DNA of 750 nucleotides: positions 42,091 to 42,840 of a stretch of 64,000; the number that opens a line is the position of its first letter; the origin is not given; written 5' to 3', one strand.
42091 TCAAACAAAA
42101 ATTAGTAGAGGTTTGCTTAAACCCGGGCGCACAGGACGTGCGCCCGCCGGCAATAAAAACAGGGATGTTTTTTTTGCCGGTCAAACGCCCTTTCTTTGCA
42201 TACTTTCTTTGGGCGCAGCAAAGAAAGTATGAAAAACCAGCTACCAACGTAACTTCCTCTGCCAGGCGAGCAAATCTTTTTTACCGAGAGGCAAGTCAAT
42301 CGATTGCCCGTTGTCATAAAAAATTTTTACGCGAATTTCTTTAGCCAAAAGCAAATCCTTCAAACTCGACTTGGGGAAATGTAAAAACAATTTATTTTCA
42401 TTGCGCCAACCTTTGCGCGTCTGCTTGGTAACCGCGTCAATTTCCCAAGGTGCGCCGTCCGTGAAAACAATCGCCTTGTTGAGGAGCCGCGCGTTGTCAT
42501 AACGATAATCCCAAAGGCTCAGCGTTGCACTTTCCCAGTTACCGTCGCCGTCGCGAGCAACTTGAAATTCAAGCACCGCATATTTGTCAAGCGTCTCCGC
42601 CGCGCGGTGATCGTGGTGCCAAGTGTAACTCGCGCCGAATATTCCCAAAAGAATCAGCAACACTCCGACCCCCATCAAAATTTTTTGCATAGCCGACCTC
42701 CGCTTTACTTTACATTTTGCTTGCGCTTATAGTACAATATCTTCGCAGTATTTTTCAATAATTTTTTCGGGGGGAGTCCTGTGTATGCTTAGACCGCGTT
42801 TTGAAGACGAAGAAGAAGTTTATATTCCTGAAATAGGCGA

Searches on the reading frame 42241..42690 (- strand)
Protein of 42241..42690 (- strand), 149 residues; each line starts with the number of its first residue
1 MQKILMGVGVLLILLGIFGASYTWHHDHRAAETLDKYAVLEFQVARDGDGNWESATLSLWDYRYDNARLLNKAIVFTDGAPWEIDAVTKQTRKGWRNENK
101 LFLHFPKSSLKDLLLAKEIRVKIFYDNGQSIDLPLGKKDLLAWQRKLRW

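Call 63: find_encoding_contigs(protein=window:42241-42690:-, flank=1500, max_places=10)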
Protein window:42241-42690:- (149 aa): no gene with exactly this product is on record in the collection.

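Call 78: search_protein_families(library=pfam, proteins=[window:42244-42690:-], max_evalue=0.001)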
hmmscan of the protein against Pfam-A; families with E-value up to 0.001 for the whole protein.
window:42244-42690:- (149 aa): 0 families
